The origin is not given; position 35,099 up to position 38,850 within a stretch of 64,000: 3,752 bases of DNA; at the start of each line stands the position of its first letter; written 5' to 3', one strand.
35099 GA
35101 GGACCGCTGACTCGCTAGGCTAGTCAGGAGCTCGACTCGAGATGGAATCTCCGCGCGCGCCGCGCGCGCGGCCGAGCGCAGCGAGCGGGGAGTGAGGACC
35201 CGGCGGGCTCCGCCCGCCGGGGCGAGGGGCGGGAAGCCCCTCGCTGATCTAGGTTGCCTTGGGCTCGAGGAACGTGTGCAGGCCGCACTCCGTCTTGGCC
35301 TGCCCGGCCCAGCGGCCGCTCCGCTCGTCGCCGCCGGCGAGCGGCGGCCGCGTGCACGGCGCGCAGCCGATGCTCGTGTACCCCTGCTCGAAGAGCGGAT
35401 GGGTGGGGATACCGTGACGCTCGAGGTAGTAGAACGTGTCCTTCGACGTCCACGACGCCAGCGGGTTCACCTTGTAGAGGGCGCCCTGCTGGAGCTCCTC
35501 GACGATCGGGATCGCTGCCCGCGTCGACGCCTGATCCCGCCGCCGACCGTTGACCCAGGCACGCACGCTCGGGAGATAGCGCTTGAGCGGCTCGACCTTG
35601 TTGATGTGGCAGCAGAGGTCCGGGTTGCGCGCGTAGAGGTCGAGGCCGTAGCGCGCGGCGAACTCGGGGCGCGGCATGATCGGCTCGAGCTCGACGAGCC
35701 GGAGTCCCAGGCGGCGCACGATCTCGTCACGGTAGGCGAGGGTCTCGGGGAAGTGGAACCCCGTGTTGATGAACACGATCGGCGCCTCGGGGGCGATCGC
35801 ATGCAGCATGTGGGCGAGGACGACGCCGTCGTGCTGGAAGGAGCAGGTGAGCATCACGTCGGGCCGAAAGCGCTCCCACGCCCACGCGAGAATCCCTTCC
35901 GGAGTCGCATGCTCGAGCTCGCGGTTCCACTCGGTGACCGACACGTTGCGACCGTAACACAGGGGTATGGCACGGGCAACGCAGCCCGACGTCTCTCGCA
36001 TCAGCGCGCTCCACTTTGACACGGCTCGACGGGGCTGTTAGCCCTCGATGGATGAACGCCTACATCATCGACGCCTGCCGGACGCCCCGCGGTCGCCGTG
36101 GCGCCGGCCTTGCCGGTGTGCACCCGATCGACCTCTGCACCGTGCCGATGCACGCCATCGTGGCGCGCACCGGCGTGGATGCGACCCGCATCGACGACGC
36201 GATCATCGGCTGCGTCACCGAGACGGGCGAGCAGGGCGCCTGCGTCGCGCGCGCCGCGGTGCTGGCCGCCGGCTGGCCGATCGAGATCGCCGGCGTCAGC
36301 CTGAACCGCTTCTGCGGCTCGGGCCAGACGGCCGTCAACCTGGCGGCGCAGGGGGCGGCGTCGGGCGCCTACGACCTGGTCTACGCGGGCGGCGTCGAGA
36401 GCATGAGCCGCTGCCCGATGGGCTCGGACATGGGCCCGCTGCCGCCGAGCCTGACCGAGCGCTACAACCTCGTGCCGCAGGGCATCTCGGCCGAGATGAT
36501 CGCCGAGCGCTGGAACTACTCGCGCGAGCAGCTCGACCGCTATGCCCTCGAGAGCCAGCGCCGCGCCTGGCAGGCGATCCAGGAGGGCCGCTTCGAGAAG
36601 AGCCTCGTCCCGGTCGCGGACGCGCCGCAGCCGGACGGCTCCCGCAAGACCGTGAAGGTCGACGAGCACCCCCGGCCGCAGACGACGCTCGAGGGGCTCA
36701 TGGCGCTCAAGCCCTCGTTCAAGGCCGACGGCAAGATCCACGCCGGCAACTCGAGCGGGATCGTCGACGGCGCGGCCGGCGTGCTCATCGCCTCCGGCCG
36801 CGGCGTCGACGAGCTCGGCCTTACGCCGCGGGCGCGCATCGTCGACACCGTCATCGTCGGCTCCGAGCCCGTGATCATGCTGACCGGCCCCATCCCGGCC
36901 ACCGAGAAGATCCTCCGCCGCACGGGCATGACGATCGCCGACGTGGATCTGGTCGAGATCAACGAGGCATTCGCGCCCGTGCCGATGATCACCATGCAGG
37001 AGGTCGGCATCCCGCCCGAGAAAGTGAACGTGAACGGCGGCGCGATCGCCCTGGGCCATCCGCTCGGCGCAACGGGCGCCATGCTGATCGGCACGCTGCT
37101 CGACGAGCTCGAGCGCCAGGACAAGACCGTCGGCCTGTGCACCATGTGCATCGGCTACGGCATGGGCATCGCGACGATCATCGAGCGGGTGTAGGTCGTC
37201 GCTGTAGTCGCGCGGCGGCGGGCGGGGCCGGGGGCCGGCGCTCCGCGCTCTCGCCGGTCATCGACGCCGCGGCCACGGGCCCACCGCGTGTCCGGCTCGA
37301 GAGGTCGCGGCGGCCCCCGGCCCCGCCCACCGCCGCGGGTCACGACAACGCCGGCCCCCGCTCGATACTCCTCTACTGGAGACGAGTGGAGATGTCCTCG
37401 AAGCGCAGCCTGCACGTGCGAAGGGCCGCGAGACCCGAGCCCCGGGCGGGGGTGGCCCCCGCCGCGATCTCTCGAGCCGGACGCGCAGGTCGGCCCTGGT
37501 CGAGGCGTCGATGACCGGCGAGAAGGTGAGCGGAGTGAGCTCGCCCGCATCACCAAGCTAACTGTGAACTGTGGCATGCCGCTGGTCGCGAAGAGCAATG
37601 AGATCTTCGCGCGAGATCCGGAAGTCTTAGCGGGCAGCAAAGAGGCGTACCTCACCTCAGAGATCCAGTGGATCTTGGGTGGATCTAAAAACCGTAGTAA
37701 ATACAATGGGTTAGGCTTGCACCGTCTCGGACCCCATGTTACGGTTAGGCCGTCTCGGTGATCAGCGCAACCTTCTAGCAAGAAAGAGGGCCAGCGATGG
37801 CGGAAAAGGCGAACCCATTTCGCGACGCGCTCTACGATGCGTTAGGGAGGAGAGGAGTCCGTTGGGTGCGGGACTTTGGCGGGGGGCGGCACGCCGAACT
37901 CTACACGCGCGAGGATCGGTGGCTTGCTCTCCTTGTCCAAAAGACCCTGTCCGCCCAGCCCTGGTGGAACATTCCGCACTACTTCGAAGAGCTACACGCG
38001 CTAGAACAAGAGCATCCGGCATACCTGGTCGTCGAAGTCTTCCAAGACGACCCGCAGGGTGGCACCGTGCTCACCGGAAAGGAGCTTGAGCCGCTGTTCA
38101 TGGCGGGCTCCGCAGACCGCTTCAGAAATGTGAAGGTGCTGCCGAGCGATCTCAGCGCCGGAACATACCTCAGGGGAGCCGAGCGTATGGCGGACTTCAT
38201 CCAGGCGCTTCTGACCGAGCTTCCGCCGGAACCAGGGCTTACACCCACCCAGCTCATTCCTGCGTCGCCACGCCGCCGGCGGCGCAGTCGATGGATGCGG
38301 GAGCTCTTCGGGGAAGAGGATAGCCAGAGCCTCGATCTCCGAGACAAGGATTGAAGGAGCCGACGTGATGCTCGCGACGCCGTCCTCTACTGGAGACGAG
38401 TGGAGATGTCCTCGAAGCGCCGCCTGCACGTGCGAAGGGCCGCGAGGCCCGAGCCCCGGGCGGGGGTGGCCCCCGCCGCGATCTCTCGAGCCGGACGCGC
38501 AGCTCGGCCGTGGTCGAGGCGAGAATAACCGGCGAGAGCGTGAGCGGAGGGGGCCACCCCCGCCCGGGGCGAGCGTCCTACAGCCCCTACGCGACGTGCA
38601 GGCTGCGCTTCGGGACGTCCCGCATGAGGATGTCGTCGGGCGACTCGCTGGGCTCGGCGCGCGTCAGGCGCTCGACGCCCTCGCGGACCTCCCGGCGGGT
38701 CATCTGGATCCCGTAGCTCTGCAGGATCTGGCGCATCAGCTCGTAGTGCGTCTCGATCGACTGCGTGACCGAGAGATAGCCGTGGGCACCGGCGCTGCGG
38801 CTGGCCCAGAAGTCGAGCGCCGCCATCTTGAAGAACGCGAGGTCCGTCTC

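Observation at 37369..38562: Low-GC islet bracketed by ~180-bp direct repeats, carrying an uncharacterised 185-aa gene, next to a patatin-like phospholipase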

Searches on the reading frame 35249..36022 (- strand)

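Call 7: search_protein_families(library=pfam, proteins=[window:35249-36022:-], max_evalue=0.01)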
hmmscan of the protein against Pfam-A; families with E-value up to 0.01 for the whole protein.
window:35249-36022:- (257 aa): 1 family
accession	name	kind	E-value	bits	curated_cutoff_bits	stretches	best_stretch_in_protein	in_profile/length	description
PF01507.26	PAPS_reduct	-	5.2e-46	157.3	22.5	1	56-226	2-175/175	Phosphoadenosine phosphosulfate reductase domain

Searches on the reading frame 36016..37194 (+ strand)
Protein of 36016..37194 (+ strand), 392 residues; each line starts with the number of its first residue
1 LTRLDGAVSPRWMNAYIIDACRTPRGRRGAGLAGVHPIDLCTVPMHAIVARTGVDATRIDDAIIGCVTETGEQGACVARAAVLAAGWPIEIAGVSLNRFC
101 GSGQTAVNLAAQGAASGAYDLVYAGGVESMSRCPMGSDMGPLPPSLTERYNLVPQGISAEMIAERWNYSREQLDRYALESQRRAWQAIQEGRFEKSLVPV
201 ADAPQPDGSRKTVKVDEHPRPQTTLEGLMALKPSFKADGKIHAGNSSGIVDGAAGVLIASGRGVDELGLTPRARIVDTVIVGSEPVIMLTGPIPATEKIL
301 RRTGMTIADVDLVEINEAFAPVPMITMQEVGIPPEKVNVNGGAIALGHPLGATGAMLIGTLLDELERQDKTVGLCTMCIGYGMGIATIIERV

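Call 7: search_protein_families(library=pfam, proteins=[window:36016-37194:+], max_evalue=0.01)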
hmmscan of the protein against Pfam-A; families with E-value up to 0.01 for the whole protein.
window:36016-37194:+ (392 aa): 3 families
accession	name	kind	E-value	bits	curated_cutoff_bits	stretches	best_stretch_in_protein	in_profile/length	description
PF00108.29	Thiolase_N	-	4.1e-63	213.6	26.4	1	16-260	2-258/260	Thiolase, N-terminal domain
PF02803.24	Thiolase_C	-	1.8e-44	150.7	27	1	270-391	2-123/123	Thiolase, C-terminal domain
PF22691.2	Thiolase_C_1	-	0.0004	20.6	28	0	285-332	13-60/144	Thiolase C-terminal domain-like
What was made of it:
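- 36052..37194 (+): Thiolase gene, the left core neighbour. Pfam Thiolase_N/C (call 7).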

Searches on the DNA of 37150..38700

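Call 72: search_rna_families(source=window, start=37150, end=38700, threshold=evalue, max_evalue=1)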
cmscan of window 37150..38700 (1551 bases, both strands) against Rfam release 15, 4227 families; matches with E-value up to 1: 1.
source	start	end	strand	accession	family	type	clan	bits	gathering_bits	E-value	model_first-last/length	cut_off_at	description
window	38403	38621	-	RF04104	MIR918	Gene; miRNA;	-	24.6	268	0.085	1-265/265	no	MIR918 microRNA precursor family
